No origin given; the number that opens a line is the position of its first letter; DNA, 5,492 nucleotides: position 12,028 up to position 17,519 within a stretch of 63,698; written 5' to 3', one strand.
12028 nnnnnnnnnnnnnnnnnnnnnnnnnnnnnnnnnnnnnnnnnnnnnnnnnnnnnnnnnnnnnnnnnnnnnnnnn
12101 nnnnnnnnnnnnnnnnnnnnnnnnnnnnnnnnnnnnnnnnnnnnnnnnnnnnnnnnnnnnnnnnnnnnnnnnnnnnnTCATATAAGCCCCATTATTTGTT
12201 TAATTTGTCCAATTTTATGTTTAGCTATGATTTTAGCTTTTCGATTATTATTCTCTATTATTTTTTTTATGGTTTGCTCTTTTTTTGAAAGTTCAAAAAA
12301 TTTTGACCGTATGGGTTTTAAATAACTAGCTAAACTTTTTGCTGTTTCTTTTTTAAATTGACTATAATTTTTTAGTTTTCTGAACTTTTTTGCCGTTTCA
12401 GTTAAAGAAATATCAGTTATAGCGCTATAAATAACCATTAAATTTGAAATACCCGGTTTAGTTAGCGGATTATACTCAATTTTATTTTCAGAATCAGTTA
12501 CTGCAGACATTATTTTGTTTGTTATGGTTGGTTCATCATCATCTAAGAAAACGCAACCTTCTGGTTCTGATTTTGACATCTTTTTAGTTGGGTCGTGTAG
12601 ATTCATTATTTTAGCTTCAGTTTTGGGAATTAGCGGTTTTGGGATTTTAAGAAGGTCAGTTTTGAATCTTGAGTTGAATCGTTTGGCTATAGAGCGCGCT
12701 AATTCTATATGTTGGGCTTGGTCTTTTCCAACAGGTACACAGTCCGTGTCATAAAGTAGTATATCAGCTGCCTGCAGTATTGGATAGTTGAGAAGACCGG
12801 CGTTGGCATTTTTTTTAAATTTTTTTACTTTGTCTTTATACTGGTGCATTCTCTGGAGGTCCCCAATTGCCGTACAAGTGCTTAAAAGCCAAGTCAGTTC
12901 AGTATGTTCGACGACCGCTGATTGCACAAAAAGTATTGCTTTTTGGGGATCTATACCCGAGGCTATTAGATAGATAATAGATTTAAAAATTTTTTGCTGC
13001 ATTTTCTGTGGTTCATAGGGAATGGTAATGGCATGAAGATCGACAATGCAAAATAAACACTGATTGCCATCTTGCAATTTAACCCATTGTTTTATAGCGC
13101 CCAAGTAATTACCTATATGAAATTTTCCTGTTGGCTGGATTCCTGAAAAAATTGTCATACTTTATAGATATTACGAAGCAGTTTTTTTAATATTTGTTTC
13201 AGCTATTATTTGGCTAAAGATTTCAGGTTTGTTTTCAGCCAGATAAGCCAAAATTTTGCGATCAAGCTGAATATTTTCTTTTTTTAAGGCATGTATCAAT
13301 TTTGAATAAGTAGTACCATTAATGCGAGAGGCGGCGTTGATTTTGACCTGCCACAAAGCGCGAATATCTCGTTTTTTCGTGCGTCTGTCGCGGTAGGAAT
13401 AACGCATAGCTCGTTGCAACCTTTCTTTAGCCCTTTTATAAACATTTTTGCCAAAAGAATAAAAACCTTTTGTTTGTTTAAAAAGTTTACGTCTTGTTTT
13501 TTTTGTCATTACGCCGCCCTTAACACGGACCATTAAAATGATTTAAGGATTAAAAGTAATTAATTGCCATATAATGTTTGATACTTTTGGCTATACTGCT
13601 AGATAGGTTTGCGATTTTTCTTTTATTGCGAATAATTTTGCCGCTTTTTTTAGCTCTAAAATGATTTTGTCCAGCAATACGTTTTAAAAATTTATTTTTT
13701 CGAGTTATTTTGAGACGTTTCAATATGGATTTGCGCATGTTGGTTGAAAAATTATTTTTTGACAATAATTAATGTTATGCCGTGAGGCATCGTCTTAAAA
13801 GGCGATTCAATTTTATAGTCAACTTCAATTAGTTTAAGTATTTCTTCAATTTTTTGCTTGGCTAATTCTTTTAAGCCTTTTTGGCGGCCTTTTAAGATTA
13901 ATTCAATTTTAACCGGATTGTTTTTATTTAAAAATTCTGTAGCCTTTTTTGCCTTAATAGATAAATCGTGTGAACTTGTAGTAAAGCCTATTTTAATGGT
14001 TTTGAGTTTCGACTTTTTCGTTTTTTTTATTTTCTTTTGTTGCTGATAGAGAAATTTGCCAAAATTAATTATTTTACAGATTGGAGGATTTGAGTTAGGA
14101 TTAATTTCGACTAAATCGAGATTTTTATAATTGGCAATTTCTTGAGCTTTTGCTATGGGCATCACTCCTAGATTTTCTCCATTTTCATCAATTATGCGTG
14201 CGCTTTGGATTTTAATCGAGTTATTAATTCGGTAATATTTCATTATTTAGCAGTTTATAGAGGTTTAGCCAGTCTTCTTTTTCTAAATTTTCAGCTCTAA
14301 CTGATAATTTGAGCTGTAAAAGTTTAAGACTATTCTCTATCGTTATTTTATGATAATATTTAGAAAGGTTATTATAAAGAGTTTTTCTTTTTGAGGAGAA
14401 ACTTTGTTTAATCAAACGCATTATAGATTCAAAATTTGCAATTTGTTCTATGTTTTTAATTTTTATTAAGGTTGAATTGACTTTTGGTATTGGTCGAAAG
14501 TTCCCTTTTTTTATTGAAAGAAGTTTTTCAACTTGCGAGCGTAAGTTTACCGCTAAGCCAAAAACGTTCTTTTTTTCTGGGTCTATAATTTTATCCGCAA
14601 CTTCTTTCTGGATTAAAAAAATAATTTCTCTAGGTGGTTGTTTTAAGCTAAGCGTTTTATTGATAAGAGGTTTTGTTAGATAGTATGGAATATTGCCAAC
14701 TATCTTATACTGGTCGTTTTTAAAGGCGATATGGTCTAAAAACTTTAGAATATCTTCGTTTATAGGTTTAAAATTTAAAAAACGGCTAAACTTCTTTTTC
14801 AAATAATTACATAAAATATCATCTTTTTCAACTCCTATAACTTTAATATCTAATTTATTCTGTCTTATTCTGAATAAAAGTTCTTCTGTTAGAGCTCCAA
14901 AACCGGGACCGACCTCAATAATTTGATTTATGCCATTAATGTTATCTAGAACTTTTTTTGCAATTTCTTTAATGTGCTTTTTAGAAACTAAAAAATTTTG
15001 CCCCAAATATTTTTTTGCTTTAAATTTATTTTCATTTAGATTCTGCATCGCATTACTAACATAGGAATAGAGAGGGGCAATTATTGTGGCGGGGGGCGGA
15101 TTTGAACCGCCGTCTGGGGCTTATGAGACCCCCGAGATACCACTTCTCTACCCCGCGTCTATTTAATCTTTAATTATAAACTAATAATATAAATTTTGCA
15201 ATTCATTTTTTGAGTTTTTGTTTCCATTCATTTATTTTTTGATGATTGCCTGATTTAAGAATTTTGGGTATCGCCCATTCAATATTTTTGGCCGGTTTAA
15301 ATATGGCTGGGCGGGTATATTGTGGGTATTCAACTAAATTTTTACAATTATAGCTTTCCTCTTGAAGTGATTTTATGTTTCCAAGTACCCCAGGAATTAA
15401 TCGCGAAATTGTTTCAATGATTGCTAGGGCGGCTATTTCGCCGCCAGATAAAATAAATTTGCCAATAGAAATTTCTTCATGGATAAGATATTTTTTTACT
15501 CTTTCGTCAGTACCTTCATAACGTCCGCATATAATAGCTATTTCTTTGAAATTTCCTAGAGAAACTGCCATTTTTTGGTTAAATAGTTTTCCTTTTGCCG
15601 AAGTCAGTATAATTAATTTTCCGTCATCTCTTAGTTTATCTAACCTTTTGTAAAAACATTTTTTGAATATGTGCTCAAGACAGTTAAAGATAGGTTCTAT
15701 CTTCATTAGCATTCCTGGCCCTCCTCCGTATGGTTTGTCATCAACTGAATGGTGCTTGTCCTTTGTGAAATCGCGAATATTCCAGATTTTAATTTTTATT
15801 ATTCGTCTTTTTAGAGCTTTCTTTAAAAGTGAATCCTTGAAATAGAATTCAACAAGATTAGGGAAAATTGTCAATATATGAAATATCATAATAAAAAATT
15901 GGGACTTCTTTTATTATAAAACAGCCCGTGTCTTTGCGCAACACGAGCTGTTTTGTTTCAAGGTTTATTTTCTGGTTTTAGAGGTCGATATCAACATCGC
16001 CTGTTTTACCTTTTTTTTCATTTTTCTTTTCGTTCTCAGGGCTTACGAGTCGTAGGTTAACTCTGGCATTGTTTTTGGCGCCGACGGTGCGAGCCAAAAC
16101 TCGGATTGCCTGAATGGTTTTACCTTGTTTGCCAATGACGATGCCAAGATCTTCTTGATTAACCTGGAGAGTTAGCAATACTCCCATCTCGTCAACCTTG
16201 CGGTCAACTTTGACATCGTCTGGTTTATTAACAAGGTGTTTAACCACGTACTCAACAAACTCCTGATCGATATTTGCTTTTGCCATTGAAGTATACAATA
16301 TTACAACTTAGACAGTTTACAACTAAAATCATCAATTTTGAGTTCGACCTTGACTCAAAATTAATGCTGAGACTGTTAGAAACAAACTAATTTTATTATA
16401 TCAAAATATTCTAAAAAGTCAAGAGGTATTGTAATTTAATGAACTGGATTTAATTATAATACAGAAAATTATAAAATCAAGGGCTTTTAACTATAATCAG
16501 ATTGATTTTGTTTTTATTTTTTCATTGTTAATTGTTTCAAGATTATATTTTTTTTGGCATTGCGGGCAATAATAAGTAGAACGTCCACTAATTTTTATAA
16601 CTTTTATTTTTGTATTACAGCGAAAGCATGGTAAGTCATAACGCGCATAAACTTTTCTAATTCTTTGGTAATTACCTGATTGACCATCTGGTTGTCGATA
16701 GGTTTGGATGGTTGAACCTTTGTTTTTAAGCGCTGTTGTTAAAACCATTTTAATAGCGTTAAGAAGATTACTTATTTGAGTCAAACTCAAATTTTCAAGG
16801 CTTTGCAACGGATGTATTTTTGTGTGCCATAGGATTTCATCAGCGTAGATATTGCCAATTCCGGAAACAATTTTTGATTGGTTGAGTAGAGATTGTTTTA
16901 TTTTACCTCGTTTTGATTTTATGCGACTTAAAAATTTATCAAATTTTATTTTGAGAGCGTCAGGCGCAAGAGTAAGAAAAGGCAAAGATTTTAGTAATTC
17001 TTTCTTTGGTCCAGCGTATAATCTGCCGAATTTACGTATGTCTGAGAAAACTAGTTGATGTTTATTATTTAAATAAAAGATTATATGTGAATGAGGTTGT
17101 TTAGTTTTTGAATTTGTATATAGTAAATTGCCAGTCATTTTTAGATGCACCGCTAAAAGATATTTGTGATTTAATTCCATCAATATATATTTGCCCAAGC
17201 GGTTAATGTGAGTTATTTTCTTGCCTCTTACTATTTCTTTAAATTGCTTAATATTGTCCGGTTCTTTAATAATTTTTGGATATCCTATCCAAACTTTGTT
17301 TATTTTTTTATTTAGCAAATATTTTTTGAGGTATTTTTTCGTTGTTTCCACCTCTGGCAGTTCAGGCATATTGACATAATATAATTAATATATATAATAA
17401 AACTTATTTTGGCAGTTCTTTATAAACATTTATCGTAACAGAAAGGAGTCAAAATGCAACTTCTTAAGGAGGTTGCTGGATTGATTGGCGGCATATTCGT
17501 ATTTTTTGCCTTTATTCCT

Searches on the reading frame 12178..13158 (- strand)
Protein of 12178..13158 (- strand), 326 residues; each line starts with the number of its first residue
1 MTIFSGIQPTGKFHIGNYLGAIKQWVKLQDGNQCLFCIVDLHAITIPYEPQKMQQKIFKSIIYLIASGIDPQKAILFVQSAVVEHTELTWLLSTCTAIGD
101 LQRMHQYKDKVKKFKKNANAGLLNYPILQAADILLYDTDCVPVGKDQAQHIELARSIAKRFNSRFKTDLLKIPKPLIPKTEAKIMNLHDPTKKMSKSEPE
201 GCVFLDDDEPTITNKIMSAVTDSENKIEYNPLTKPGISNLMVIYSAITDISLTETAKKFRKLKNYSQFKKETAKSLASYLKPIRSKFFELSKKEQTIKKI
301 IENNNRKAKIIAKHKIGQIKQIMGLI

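Call 68: search_protein_families(library=pfam, proteins=[window:12178-13158:-], max_evalue=0.00001)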
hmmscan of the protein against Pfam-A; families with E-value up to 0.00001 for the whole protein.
window:12178-13158:- (326 aa): 1 family
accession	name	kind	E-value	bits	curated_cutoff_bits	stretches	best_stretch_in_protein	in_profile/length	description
PF00579.31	tRNA-synt_1b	-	2.8e-77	260.4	21.1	1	2-279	7-290/292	tRNA synthetases class I (W and Y)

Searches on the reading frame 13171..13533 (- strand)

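Call 81: search_protein_families(library=pfam, proteins=[window:13171-13533:-], max_evalue=0.00001)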
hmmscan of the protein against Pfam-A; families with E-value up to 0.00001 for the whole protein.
window:13171-13533:- (120 aa): 1 family
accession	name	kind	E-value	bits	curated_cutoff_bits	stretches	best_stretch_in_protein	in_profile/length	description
PF00453.23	Ribosomal_L20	-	2.7e-36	124.4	30.8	1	3-109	1-107/107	Ribosomal protein L20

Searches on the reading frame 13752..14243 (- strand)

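Call 68: search_protein_families(library=pfam, proteins=[window:13752-14243:-], max_evalue=0.00001)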
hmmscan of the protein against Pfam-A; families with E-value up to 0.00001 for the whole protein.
window:13752-14243:- (163 aa): 2 families
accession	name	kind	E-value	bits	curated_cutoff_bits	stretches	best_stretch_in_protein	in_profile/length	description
PF05198.21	IF3_N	-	9.8e-28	96.6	26.9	1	6-74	1-69/70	Translation initiation factor IF-3, N-terminal domain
PF00707.27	IF3_C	-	5.4e-14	52.3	34.8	1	79-161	2-84/86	Translation initiation factor IF-3, C-terminal domain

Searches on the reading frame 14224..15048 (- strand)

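Call 68: search_protein_families(library=pfam, proteins=[window:14224-15048:-], max_evalue=0.00001)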
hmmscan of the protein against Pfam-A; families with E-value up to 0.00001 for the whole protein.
window:14224-15048:- (274 aa): 1 family
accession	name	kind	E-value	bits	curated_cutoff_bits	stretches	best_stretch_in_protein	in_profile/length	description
PF00398.26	RrnaAD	-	6.3e-43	147.2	24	1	9-268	2-262/263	Ribosomal RNA adenine dimethylase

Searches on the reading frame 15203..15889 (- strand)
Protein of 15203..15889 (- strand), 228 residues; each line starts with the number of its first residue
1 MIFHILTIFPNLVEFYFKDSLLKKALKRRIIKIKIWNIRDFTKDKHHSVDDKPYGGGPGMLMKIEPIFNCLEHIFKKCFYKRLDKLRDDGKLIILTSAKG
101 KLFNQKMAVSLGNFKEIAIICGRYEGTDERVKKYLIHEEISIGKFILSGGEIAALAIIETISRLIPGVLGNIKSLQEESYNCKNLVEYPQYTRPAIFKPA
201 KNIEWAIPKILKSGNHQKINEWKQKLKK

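Call 68: search_protein_families(library=pfam, proteins=[window:15203-15889:-], max_evalue=0.00001)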
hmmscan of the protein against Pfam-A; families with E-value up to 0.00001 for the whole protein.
window:15203-15889:- (228 aa): 1 family
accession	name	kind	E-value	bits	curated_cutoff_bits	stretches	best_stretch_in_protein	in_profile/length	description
PF01746.26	tRNA_m1G_MT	-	3.3e-49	167.7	27.3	1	23-226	2-187/195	tRNA (Guanine-1)-methyltransferase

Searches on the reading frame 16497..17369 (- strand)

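Call 68: search_protein_families(library=pfam, proteins=[window:16497-17369:-], max_evalue=0.00001)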
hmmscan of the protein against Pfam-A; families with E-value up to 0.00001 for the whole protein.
window:16497-17369:- (290 aa): 3 families
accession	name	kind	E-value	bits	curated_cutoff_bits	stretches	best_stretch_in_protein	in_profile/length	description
PF01149.29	Fapy_DNA_glyco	-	6.8e-34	117.4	25.5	1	1-117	1-117/117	Formamidopyrimidine-DNA glycosylase N-terminal domain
PF06831.19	H2TH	-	1.1e-22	80.2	34.7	1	134-223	1-91/93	Formamidopyrimidine-DNA glycosylase H2TH domain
PF06827.20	zf-FPG_IleRS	-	6e-08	32.8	21.3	1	246-273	2-29/30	Zinc finger found in FPG and IleRS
